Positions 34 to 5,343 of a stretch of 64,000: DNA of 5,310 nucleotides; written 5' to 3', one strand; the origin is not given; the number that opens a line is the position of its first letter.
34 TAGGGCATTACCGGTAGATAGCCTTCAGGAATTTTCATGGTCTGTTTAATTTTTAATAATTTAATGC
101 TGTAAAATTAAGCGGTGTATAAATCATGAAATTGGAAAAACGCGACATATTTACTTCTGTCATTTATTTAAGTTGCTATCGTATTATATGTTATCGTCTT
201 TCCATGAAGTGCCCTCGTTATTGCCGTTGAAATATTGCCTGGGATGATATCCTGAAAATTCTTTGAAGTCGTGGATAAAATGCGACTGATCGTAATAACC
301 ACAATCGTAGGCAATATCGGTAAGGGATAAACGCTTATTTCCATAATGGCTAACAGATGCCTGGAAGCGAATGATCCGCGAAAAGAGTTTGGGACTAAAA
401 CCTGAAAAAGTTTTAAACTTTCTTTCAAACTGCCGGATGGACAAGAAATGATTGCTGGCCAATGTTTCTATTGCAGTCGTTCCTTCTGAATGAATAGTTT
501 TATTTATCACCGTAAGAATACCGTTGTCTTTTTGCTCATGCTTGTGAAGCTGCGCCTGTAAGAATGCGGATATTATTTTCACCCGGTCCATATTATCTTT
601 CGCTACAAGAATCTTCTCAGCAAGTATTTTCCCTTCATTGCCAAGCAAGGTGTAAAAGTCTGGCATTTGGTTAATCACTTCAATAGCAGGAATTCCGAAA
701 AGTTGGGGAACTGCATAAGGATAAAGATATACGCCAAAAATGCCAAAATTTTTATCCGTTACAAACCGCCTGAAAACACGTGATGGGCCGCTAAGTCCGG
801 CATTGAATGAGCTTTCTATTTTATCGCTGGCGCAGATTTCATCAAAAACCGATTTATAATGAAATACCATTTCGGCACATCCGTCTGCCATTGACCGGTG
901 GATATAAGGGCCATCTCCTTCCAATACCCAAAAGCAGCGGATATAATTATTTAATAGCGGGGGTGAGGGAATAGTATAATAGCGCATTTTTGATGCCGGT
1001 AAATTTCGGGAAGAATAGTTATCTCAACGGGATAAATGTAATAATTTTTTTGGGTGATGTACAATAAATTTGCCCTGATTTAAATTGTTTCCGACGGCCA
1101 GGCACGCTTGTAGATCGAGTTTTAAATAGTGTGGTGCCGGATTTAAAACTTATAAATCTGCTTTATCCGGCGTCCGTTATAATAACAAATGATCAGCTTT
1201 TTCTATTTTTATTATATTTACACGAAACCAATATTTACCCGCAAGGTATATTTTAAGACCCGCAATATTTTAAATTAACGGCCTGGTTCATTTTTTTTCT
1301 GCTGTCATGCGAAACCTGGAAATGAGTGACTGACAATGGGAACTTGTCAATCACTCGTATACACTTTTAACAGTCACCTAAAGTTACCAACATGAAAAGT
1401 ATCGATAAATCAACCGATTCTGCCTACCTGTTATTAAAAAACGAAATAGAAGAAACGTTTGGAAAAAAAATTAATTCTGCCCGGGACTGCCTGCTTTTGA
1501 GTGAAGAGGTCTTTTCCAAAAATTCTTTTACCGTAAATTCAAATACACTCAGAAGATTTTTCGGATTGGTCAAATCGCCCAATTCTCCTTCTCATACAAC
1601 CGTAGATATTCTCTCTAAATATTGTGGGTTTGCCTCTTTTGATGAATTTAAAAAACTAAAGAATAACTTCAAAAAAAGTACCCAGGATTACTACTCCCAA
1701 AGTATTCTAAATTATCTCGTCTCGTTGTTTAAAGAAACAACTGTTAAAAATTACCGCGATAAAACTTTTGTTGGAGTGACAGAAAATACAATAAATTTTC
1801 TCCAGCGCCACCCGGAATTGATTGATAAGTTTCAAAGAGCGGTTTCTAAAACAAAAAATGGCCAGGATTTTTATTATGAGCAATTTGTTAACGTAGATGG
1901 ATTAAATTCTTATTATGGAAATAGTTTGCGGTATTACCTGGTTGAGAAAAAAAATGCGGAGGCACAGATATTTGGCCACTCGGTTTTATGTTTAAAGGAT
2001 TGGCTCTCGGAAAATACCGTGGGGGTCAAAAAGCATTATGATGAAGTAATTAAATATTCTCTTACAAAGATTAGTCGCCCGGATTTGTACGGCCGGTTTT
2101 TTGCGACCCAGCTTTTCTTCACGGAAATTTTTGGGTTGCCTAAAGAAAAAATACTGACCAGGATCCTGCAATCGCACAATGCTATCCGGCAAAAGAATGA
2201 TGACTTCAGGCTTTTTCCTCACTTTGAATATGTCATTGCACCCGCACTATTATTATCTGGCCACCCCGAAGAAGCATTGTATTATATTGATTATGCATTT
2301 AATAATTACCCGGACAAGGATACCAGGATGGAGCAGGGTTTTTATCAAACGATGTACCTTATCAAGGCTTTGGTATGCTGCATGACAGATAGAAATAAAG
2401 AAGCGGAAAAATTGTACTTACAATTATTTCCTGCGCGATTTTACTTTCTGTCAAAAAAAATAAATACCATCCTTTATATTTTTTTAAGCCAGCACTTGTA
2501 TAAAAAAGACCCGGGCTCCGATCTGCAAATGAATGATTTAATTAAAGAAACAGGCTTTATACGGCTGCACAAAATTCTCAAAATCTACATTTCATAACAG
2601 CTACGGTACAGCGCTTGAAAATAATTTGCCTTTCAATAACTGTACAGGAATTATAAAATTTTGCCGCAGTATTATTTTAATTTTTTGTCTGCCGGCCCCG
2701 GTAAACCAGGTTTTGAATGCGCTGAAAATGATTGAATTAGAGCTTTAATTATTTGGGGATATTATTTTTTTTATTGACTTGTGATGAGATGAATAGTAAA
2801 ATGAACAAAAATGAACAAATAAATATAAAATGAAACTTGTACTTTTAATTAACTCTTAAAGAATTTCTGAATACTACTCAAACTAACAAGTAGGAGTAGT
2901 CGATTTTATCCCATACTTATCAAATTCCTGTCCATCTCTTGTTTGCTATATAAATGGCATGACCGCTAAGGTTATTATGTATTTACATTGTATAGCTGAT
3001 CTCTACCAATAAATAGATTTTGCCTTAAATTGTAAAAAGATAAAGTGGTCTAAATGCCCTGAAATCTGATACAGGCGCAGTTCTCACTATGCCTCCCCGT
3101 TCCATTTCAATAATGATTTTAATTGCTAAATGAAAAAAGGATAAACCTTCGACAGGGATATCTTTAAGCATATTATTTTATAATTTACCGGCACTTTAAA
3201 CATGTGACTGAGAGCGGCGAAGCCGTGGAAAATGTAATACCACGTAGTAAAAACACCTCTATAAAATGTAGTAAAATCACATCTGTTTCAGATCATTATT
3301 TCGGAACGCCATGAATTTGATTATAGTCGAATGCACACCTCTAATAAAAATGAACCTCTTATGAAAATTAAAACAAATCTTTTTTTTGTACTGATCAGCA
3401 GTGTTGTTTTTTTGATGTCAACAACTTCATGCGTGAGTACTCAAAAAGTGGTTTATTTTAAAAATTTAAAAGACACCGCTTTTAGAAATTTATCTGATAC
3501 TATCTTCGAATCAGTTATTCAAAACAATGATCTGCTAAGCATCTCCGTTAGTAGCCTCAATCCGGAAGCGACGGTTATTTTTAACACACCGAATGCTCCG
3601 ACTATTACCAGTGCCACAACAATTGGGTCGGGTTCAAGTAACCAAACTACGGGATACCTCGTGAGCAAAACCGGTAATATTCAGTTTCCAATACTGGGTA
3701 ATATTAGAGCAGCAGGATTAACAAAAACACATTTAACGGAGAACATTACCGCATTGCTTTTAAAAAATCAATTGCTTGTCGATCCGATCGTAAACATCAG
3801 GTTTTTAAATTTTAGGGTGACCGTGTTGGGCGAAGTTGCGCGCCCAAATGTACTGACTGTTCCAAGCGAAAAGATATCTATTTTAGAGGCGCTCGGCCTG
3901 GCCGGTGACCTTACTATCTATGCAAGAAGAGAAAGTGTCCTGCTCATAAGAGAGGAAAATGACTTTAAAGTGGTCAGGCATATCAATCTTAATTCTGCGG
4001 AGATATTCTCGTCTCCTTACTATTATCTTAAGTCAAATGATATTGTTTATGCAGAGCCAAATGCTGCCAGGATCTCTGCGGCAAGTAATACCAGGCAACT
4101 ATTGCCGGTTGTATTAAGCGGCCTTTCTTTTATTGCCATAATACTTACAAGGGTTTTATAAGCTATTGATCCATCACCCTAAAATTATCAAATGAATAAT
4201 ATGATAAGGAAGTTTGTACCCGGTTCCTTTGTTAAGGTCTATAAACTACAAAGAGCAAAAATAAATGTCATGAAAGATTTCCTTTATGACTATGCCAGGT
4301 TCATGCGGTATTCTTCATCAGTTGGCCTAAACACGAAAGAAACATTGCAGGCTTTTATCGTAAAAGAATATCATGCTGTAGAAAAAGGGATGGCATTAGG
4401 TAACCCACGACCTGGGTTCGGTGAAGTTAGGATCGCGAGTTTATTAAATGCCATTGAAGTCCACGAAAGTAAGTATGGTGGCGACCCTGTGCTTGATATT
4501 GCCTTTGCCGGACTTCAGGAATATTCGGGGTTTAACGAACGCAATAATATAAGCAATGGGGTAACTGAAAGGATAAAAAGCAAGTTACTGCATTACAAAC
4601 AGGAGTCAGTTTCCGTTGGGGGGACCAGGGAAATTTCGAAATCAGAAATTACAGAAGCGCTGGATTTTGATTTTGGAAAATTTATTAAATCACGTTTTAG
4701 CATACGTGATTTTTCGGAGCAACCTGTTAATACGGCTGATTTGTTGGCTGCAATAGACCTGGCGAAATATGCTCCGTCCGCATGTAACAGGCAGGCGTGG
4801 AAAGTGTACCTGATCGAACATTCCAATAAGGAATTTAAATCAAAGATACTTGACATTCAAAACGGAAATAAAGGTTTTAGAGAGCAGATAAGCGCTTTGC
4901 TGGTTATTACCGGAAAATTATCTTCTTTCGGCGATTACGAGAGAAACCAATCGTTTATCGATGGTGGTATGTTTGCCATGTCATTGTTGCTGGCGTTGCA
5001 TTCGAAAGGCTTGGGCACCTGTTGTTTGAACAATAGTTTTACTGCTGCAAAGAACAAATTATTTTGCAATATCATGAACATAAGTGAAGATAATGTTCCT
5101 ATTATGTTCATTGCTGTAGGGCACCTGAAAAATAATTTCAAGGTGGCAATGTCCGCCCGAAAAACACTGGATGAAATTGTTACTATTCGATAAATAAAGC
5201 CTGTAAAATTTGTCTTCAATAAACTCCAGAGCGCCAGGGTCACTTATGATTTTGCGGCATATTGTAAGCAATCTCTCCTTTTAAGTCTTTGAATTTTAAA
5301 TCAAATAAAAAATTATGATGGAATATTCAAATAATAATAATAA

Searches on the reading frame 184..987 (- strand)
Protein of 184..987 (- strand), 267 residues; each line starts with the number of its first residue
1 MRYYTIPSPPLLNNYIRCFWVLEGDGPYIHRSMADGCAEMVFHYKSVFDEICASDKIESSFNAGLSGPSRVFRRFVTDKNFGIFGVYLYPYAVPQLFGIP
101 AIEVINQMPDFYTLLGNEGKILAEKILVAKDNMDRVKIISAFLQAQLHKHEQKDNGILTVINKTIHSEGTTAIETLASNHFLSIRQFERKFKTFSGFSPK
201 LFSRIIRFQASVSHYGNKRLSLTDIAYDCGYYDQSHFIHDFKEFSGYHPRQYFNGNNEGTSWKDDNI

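Call 55: search_protein_families(library=pfam, proteins=[window:184-987:-], max_evalue=0.000001)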
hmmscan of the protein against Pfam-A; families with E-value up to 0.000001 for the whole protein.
window:184-987:- (267 aa): 3 families
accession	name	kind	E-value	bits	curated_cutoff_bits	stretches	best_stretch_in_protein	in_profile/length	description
PF20240.3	DUF6597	-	6.8e-18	65.1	27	1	6-107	3-100/103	Domain of unknown function (DUF6597)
PF12833.13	HTH_18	-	5.3e-14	52.7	33.6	1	177-254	2-79/80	Helix-turn-helix domain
PF00165.29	HTH_AraC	-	8e-10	39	26.6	1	219-253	8-41/42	Bacterial regulatory helix-turn-helix proteins, AraC family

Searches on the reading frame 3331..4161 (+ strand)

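Call 55: search_protein_families(library=pfam, proteins=[window:3331-4161:+], max_evalue=0.000001)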
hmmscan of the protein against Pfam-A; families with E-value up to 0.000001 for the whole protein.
window:3331-4161:+ (276 aa): 2 families
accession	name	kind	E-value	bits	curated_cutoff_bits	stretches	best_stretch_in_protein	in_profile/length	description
PF02563.21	Poly_export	-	3.3e-14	53.2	28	1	62-158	8-76/77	Polysaccharide biosynthesis/export protein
PF10531.15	SLBB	-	1.9e-07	31.3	27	0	162-207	1-45/55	SLBB domain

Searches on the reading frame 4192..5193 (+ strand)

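Call 55: search_protein_families(library=pfam, proteins=[window:4192-5193:+], max_evalue=0.000001)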
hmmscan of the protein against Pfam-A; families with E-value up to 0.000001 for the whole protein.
window:4192-5193:+ (333 aa): 2 families
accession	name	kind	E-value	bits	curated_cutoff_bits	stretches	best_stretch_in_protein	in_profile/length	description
PF00881.29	Nitroreductase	-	2.6e-21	77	23.5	2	165-221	1-55/167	Nitroreductase family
PF14512.11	TM1586_NiRdase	-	1.4e-09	38.3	27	0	254-331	80-150/215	Putative TM nitroreductase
